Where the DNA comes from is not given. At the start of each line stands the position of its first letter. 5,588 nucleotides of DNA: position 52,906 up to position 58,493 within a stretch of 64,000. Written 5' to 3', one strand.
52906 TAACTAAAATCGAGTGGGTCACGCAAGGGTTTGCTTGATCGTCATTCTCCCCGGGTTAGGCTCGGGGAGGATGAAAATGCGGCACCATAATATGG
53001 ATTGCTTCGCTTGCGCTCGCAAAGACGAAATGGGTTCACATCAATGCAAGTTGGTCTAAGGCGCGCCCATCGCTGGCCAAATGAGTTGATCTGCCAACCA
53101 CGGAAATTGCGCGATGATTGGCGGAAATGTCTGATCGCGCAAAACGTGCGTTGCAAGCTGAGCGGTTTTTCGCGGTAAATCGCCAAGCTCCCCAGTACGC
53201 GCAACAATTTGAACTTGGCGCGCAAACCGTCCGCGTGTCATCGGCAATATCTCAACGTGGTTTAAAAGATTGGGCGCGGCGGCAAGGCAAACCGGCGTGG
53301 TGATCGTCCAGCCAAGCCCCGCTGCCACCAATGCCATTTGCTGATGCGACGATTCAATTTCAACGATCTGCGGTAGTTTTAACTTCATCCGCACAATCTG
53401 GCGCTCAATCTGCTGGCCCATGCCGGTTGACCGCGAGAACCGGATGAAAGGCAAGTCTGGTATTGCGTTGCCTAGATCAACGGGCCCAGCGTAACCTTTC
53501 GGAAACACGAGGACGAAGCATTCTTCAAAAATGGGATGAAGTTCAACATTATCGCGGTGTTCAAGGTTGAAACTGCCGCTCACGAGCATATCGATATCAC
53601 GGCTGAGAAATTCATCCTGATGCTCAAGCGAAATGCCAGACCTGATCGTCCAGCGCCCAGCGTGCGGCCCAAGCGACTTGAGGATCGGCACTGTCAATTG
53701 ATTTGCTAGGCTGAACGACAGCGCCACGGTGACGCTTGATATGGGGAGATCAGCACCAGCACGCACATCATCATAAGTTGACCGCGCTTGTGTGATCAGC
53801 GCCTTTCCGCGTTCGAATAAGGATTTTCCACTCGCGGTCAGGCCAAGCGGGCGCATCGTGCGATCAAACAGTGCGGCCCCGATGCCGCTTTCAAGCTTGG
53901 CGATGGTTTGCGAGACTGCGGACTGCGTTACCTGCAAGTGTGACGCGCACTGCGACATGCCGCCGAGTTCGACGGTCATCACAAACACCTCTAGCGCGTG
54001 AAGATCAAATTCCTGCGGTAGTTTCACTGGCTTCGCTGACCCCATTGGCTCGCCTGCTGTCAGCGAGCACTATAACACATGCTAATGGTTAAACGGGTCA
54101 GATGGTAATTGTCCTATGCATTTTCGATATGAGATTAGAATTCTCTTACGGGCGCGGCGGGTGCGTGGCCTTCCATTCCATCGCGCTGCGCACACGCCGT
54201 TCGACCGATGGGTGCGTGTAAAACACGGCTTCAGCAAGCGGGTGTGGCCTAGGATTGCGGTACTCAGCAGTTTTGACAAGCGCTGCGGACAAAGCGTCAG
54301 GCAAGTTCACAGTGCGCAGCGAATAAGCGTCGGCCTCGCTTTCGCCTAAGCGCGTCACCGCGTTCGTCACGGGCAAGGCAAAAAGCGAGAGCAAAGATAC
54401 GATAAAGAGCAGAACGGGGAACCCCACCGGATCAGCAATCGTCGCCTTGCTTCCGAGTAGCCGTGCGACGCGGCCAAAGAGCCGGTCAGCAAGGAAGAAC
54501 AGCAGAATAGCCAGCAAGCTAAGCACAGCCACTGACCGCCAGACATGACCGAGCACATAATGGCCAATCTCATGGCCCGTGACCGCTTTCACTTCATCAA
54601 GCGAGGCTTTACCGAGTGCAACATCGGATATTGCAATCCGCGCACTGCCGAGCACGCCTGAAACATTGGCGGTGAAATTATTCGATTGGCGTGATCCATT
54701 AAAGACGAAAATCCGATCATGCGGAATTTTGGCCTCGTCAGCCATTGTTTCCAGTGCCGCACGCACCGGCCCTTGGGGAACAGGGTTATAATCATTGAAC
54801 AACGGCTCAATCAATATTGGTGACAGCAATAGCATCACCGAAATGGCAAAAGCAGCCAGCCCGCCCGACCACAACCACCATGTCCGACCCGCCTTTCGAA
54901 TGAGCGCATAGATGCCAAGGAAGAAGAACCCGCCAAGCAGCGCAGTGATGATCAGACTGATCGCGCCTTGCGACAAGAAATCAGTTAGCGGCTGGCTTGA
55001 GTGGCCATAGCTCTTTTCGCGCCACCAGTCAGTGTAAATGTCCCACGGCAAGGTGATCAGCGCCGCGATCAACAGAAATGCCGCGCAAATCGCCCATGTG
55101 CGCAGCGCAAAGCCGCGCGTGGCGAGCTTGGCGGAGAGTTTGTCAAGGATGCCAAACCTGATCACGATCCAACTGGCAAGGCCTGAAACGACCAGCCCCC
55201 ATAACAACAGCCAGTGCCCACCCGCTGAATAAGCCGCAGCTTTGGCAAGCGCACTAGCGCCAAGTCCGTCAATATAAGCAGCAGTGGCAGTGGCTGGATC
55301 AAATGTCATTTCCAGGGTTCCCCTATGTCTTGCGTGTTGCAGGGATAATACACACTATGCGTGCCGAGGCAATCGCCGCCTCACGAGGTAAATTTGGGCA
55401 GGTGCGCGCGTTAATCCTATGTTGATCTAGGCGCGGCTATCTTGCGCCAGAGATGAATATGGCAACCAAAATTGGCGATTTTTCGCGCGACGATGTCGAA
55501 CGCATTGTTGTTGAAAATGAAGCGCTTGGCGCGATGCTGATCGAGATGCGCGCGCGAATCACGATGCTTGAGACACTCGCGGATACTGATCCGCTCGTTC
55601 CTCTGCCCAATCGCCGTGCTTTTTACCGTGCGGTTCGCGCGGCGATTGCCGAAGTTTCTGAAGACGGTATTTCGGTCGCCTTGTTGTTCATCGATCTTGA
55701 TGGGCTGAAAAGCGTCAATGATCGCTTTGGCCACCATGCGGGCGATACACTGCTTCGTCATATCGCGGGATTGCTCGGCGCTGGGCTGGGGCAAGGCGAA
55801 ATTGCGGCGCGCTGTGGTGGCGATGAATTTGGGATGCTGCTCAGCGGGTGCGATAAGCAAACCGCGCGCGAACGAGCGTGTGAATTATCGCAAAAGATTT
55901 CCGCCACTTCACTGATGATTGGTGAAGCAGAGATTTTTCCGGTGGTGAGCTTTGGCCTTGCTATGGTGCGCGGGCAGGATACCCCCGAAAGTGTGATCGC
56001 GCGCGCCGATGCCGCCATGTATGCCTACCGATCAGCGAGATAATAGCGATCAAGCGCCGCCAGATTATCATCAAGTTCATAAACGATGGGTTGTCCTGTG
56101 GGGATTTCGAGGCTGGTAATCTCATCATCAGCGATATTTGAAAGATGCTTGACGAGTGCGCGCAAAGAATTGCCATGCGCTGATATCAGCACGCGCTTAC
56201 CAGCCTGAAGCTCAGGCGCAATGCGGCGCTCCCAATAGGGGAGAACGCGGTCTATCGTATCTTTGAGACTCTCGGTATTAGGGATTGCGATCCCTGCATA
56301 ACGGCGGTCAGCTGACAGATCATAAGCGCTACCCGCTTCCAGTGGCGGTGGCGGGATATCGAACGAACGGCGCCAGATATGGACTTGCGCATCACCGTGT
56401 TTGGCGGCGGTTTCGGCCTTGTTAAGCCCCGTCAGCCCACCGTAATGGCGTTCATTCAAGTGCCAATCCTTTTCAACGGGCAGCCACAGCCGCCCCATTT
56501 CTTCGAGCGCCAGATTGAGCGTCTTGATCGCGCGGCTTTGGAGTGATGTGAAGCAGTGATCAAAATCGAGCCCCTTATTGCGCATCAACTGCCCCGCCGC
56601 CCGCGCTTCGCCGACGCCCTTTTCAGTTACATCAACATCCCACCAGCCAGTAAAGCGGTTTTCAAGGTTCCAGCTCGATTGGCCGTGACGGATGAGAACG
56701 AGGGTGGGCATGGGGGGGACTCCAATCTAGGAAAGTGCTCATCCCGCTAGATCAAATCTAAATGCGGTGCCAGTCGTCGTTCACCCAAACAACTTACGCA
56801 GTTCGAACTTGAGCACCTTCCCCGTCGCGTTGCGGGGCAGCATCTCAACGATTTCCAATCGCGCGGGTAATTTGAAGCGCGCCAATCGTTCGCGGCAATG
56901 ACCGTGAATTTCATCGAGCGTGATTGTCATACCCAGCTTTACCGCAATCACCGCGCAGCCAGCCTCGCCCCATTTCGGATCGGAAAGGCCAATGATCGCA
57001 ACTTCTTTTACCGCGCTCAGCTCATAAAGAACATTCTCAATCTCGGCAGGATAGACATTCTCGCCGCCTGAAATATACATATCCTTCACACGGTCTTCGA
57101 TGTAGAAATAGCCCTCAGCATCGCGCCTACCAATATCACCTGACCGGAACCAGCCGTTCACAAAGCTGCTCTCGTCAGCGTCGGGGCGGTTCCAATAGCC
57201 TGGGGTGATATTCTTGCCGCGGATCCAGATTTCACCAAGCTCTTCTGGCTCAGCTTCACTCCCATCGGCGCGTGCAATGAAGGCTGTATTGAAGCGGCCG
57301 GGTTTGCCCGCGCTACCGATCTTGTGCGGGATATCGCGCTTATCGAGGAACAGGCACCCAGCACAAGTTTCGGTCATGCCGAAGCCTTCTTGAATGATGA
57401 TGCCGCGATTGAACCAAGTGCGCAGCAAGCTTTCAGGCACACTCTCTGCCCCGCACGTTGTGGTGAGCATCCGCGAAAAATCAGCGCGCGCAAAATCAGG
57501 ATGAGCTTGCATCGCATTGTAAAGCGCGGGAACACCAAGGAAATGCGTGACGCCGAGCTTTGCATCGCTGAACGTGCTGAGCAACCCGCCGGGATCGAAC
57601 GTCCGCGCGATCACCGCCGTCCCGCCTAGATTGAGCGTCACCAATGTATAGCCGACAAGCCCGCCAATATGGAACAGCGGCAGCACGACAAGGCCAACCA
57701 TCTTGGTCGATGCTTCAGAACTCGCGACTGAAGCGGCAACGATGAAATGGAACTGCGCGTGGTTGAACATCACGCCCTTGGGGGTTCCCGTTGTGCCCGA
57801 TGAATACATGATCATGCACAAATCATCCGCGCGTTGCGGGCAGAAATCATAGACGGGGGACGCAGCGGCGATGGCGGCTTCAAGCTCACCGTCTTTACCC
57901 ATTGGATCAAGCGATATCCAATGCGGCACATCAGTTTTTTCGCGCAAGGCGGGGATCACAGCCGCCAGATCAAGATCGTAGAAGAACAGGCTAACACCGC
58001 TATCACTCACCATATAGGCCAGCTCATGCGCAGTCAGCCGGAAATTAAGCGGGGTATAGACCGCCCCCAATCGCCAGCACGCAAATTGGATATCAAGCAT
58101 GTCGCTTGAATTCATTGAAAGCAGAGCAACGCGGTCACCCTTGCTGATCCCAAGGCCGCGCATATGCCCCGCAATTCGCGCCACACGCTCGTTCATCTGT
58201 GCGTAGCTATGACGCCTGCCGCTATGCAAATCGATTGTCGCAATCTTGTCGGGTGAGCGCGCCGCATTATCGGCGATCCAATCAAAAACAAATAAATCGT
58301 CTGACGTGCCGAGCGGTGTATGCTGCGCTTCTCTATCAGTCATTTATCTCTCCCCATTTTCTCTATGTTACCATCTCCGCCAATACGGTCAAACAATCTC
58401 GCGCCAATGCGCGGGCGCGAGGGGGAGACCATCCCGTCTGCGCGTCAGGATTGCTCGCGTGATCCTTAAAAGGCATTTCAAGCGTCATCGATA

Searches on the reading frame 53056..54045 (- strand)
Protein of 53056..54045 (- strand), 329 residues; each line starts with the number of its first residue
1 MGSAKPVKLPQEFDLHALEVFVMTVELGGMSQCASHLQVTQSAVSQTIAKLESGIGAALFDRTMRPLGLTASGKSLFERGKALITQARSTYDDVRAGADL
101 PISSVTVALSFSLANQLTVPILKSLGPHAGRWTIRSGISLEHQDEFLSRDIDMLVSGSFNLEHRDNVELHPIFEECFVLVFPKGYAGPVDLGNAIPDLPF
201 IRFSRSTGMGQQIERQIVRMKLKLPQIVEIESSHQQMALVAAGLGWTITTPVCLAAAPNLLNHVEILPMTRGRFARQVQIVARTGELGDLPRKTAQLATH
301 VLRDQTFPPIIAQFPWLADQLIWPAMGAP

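Call 85: search_protein_families(library=pfam, proteins=[window:53056-54045:-], max_evalue=0.0001)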
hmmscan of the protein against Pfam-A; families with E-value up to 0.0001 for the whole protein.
window:53056-54045:- (329 aa): 2 families
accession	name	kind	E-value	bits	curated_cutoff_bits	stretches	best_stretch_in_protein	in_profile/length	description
PF00126.33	HTH_1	-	1.5e-16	60.5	26.6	1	15-74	1-60/60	Bacterial regulatory helix-turn-helix protein, lysR family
PF03466.25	LysR_substrate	-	4.2e-15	56.1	28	1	103-287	6-192/209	LysR substrate binding domain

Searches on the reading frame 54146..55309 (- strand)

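Call 85: search_protein_families(library=pfam, proteins=[window:54146-55309:-], max_evalue=0.0001)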
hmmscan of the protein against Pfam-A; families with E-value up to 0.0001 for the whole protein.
window:54146-55309:- (387 aa): 2 families
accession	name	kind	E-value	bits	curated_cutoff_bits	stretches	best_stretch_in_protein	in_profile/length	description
PF01435.24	Peptidase_M48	-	9.6e-30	104.2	20.3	1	179-379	4-185/186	Peptidase family M48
PF16491.10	Peptidase_M48_N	-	4.7e-22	79.1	27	1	19-172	22-178/179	CAAX prenyl protease N-terminal, five membrane helices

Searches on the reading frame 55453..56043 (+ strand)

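Call 85: search_protein_families(library=pfam, proteins=[window:55453-56043:+], max_evalue=0.0001)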
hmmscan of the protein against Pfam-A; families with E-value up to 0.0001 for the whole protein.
window:55453-56043:+ (196 aa): 1 family
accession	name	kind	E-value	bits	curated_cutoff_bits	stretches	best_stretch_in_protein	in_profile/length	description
PF00990.26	GGDEF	-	6.8e-34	117.4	23.8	1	43-194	1-156/161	Diguanylate cyclase, GGDEF domain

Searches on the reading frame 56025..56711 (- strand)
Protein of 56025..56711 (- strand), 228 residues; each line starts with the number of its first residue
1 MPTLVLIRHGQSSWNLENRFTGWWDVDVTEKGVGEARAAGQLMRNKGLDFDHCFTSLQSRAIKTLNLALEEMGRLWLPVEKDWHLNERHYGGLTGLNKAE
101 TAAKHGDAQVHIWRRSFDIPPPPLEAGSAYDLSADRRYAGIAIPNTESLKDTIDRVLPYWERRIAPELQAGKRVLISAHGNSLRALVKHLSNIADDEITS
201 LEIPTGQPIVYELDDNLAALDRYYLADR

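Call 85: search_protein_families(library=pfam, proteins=[window:56025-56711:-], max_evalue=0.0001)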
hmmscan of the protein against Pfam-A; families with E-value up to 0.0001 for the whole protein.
window:56025-56711:- (228 aa): 1 family
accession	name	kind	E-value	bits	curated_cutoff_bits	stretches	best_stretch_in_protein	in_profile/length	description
PF00300.27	His_Phos_1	-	2.8e-35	122.2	21.7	2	4-126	1-118/194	Histidine phosphatase superfamily (branch 1)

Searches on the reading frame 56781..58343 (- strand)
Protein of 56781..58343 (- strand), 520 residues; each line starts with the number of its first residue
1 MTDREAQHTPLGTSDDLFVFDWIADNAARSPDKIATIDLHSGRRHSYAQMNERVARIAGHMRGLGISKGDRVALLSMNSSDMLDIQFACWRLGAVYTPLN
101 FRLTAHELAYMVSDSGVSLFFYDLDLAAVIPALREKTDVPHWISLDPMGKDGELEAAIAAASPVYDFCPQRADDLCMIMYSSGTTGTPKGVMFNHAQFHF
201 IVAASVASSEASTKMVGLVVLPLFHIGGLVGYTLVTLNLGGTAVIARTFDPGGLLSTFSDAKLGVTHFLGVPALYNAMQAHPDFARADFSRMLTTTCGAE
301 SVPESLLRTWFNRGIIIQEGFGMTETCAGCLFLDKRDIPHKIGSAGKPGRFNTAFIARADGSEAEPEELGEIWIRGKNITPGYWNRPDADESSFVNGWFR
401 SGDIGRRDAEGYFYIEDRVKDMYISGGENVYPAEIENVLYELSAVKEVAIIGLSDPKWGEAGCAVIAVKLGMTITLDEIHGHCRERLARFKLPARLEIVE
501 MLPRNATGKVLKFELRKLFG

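Call 85: search_protein_families(library=pfam, proteins=[window:56781-58343:-], max_evalue=0.0001)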
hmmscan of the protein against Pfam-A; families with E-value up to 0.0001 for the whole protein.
window:56781-58343:- (520 aa): 2 families
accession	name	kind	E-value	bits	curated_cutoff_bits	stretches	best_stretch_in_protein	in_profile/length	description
PF00501.34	AMP-binding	-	5.7e-83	279.3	29.9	1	25-384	3-384/384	AMP-binding enzyme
PF13193.12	AMP-binding_C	-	1.3e-16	61.7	24.5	1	434-509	1-76/76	AMP-binding enzyme C-terminal domain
